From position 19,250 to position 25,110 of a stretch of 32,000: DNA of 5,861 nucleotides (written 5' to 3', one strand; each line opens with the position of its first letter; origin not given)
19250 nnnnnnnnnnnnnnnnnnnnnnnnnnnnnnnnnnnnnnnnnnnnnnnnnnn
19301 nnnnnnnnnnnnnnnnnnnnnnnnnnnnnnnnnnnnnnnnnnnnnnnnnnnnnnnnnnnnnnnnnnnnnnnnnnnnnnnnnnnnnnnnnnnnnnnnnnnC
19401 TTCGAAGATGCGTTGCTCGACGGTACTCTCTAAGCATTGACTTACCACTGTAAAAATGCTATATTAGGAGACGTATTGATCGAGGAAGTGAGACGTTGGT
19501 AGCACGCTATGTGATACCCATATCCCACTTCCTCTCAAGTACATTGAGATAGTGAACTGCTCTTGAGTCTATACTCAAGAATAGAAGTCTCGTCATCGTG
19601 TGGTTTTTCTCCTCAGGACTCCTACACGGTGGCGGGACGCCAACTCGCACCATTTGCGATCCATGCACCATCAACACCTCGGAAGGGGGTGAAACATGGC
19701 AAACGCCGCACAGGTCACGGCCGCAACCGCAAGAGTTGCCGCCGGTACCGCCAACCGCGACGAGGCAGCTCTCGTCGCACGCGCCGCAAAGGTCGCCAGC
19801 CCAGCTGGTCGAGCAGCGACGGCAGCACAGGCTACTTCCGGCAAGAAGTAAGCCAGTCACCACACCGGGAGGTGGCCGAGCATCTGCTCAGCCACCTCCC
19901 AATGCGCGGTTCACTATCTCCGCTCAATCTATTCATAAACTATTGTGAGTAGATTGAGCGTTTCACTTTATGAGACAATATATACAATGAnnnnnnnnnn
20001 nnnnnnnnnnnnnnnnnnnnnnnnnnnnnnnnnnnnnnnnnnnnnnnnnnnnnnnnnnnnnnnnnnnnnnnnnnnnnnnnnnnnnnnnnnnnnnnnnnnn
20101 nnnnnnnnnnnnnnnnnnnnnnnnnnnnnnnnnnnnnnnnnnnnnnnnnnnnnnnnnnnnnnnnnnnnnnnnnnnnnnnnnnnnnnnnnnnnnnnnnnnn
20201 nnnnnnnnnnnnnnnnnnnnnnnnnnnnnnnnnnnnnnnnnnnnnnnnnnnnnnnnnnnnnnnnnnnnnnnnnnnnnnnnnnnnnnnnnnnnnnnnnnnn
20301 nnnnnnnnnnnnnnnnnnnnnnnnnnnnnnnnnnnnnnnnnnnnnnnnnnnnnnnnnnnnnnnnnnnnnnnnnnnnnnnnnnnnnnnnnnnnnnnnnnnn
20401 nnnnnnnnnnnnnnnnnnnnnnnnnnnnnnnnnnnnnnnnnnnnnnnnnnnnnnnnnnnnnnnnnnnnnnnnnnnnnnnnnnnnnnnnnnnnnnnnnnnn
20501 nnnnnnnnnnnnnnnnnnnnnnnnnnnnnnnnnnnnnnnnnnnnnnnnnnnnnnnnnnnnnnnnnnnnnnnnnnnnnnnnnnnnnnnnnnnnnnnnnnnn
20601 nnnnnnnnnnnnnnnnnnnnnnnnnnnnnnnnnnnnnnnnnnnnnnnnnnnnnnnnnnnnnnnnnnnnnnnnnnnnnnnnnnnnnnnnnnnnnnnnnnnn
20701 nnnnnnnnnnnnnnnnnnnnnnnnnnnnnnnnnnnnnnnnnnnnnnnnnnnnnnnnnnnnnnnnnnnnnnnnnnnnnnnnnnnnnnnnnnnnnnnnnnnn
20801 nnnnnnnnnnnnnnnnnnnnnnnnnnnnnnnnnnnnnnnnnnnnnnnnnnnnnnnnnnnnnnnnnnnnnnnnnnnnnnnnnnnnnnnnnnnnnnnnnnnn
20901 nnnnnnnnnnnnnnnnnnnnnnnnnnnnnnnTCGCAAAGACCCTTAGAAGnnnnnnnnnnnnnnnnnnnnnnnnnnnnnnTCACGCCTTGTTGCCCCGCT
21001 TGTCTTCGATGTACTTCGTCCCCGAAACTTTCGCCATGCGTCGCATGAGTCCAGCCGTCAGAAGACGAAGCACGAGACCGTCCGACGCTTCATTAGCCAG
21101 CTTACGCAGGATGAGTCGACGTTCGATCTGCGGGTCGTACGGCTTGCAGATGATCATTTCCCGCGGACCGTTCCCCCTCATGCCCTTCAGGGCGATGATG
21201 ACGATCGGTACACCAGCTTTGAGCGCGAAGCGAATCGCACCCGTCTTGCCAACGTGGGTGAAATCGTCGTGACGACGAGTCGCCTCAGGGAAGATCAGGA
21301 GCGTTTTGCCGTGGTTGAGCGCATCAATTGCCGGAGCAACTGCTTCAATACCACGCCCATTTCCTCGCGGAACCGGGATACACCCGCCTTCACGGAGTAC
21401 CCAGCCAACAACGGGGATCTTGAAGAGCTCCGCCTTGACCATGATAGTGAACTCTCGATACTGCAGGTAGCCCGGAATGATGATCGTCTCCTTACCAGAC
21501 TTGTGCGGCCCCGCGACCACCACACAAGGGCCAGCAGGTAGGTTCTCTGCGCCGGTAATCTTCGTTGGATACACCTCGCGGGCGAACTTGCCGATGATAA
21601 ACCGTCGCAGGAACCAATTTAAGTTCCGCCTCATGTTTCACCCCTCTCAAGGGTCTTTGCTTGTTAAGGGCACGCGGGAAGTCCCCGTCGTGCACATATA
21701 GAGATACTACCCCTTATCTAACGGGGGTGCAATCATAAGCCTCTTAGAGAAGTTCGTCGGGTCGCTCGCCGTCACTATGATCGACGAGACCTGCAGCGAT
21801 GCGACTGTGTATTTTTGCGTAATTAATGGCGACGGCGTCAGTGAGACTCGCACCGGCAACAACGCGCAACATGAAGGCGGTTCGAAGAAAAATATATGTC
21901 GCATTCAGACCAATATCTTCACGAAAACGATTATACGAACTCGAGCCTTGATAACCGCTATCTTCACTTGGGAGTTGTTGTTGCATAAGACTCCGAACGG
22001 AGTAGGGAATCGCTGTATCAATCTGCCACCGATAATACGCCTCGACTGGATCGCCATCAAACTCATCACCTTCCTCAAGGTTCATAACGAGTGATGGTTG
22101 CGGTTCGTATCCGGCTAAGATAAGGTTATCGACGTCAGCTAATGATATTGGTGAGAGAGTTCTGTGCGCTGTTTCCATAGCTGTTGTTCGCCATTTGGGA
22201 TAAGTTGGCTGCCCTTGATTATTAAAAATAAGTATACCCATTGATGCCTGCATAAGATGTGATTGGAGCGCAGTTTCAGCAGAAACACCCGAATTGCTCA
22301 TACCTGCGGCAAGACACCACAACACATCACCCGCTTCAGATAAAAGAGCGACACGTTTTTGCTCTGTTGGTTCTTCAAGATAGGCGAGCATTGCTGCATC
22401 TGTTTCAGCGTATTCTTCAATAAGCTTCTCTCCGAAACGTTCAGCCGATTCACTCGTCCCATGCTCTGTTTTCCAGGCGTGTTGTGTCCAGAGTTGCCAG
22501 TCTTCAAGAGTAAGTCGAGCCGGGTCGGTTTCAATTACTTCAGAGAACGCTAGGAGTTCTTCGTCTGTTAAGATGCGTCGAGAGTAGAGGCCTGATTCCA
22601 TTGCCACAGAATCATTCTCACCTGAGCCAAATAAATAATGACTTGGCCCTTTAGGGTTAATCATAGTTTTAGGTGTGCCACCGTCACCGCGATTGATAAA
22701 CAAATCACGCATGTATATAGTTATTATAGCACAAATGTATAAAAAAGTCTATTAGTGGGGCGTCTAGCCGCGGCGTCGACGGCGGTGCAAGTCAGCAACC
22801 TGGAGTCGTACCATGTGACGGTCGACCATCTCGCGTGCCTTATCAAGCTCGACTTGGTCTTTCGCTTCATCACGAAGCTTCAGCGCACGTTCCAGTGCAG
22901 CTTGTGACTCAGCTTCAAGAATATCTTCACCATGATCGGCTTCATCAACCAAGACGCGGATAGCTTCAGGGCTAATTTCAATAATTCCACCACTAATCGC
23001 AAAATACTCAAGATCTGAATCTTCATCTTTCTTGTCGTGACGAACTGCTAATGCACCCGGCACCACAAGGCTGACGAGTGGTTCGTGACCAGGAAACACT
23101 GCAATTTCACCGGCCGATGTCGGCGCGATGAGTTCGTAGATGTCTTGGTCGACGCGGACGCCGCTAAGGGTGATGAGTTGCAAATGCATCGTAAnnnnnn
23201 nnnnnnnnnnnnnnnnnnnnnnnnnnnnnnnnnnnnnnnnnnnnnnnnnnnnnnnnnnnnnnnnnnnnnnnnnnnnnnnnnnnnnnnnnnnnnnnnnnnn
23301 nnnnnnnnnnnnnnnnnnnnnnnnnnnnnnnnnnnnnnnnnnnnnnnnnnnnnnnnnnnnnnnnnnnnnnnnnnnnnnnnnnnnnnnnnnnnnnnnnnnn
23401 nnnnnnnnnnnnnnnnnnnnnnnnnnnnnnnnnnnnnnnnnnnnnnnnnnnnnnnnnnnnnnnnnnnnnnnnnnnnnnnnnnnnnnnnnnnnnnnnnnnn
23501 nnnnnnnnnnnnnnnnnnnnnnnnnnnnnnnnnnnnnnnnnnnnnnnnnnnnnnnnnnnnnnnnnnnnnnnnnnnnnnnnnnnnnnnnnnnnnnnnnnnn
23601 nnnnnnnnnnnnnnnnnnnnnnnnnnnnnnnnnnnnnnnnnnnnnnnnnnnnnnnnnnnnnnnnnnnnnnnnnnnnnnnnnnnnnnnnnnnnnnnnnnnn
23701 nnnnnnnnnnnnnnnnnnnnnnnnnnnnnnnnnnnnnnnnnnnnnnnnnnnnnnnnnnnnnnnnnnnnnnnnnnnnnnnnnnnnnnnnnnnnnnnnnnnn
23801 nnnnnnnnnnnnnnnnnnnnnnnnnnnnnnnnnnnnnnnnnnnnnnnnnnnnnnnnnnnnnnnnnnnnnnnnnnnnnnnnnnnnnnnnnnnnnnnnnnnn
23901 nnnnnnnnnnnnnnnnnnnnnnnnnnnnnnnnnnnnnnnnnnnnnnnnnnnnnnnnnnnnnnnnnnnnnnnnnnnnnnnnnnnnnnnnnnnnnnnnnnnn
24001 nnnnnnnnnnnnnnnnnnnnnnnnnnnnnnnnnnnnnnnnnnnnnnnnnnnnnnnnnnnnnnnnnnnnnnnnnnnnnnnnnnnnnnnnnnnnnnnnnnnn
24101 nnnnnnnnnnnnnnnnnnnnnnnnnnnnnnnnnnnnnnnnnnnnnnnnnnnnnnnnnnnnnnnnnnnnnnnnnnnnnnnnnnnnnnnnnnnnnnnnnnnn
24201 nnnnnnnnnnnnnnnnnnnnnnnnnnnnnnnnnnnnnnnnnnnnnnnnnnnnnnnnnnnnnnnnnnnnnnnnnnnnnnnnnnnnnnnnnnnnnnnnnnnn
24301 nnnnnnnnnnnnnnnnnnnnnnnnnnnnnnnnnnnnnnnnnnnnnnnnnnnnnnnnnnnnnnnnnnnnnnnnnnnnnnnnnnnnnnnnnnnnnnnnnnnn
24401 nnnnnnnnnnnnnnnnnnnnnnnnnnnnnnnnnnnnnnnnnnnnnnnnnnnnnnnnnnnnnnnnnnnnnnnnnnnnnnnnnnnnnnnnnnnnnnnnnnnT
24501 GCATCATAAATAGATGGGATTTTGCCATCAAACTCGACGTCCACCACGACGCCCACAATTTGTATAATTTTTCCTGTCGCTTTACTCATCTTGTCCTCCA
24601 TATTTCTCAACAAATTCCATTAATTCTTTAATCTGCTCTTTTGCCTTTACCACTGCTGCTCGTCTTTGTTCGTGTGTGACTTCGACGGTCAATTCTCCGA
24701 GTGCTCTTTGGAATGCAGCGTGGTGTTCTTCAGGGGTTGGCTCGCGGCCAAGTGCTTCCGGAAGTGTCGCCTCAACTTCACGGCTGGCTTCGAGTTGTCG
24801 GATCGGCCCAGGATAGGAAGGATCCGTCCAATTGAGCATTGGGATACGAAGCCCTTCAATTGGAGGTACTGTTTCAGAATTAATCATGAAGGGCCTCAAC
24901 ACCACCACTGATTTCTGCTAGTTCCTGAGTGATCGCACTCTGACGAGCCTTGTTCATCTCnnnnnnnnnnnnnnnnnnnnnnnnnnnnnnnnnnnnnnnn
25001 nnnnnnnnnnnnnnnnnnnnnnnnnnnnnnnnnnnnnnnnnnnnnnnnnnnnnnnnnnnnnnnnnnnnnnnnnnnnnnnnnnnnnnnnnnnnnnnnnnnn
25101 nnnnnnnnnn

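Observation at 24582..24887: Extra 101-codon ORF locked between atpG and atpD by overlaps at both ends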

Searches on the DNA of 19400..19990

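Call 72: search_rna_families(source=window, start=19400, end=19990, threshold=evalue, max_evalue=1)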
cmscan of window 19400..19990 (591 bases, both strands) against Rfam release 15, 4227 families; matches with E-value up to 1: 4.
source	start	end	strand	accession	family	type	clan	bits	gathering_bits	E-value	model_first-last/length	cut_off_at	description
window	19864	19915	-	RF01809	symR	Gene; antitoxin;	-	23.4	61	0.043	1-77/77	no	SymR antitoxin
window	19861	19905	-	RF03579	mir-2058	Gene; miRNA;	-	20.2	90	0.42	1-72/72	no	mir-2058 microRNA precursor family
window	19485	19531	-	RF03372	mir-5918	Gene; miRNA;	-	19.4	69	0.7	1-85/85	no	mir-5918 microRNA precursor family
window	19862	19904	-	RF03732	mir-2057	Gene; miRNA;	-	19.3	100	0.41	1-72/72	no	mir-2057 microRNA precursor family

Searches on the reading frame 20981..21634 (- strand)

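Call 76: search_protein_families(library=pfam, proteins=[window:20981-21634:-], max_evalue=0.01)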
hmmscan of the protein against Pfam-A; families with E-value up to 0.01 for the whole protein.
window:20981-21634:- (217 aa): 1 family
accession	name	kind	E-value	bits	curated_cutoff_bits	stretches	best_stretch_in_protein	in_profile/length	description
PF01553.26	Acyltransferase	-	9.2e-22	77.7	23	1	25-149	3-131/132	Acyltransferase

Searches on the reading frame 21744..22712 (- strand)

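Call 7: search_protein_families(library=ncbifam, proteins=[window:21744-22712:-], max_evalue=1)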
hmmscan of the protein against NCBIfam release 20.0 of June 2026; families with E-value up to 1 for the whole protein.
window:21744-22712:- (322 aa): 2 families
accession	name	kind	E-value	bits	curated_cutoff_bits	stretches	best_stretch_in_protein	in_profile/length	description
TIGR03188.1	histidine_hisI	equivalog_domain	0.023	14.9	42.7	1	86-148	25-80/84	phosphoribosyl-ATP diphosphatase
NF001613.0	PRK00400.1-5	equivalog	0.13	12.3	120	1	83-149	31-86/107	phosphoribosyl-ATP diphosphatase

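Call 76: search_protein_families(library=pfam, proteins=[window:21744-22712:-], max_evalue=0.01)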
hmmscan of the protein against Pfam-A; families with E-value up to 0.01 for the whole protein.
window:21744-22712:- (322 aa): 1 family
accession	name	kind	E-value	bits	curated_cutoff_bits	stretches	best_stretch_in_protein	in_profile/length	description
PF01503.22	PRA-PH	-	0.0062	17.4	21.3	0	88-149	23-79/86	Phosphoribosyl-ATP pyrophosphohydrolase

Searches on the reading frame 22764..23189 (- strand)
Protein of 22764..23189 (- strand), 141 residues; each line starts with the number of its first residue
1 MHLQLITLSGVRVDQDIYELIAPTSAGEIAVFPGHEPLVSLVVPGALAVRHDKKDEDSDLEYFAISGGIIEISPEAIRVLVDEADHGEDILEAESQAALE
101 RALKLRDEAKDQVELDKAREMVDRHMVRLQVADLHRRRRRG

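Call 6: search_protein_families(library=pfam, proteins=[window:22764-23189:-], max_evalue=1)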
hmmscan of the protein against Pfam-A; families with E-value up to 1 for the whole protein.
window:22764-23189:- (141 aa): 3 families
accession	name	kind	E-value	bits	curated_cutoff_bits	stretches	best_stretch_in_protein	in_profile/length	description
PF02823.21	ATP-synt_DE_N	-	3.2e-18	65.9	27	1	1-84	1-80/80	ATP synthase, Delta/Epsilon chain, beta-sandwich domain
PF09981.14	DUF2218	-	0.026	15.3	29.1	1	98-129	46-77/88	Uncharacterized protein conserved in bacteria (DUF2218)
PF01982.22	CTP-dep_RFKase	-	0.15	12.4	25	1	75-112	81-118/121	Domain of unknown function DUF120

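Call 7: search_protein_families(library=ncbifam, proteins=[window:22764-23189:-], max_evalue=1)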
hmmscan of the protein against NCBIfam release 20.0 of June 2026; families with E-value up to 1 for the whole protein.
window:22764-23189:- (141 aa): 22 families
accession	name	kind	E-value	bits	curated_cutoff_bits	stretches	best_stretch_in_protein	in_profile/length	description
TIGR01216.1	ATP_synt_epsi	equivalog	6.6e-24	84.4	67.25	1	2-132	3-129/130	ATP synthase F1 subunit epsilon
NF001847.0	PRK00571.1-4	equivalog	8.1e-23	80.7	135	1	20-139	23-138/139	F0F1 ATP synthase subunit epsilon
NF011322.0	PRK14735.1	equivalog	1.6e-20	73.4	202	1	1-140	3-137/139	F0F1 ATP synthase subunit epsilon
NF009980.0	PRK13446.1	equivalog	1.7e-20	73.3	129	1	1-134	5-133/136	F0F1 ATP synthase subunit epsilon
NF001846.0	PRK00571.1-3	equivalog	2.8e-18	66.4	132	1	1-133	4-135/137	F0F1 ATP synthase subunit epsilon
NF001851.0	PRK00571.2-4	equivalog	1e-13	51.5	131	1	15-123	19-123/135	F0F1 ATP synthase subunit epsilon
NF009984.0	PRK13450.1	equivalog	1.1e-12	48.1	164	1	3-132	7-131/133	F0F1 ATP synthase subunit epsilon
NF001852.0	PRK00571.2-5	equivalog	3.2e-11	43.5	145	1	21-118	24-119/124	F0F1 ATP synthase subunit epsilon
NF009979.0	PRK13444.1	equivalog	6.6e-11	42.7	163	1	16-119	21-119/127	F0F1 ATP synthase subunit epsilon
NF009986.0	PRK13452.1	equivalog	1e-10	41.8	207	1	24-115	29-118/145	F0F1 ATP synthase subunit epsilon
NF009977.0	PRK13442.1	equivalog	1.7e-10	41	80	1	20-100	25-101/102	F0F1 ATP synthase subunit epsilon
NF011323.0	PRK14736.1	subfamily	7e-09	35.7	145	1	16-131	19-126/133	F0F1 ATP synthase subunit epsilon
NF009983.0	PRK13449.1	equivalog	8e-09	35.8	106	1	2-85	5-85/88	ATP synthase F1 subunit epsilon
NF009982.0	PRK13448.1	equivalog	1e-08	35.4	146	1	3-125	6-122/135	F0F1 ATP synthase subunit epsilon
TIGR03166.1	alt_F1F0_F1_eps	hypoth_equivalog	2.2e-08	34.1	100.1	1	5-119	4-113/122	alternate F1F0 ATPase, F1 subunit epsilon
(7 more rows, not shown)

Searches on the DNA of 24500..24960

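Call 73: search_rna_families(source=window, start=24500, end=24960, threshold=evalue, max_evalue=1)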
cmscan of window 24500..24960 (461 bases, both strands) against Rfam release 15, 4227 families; matches with E-value up to 1: 0.
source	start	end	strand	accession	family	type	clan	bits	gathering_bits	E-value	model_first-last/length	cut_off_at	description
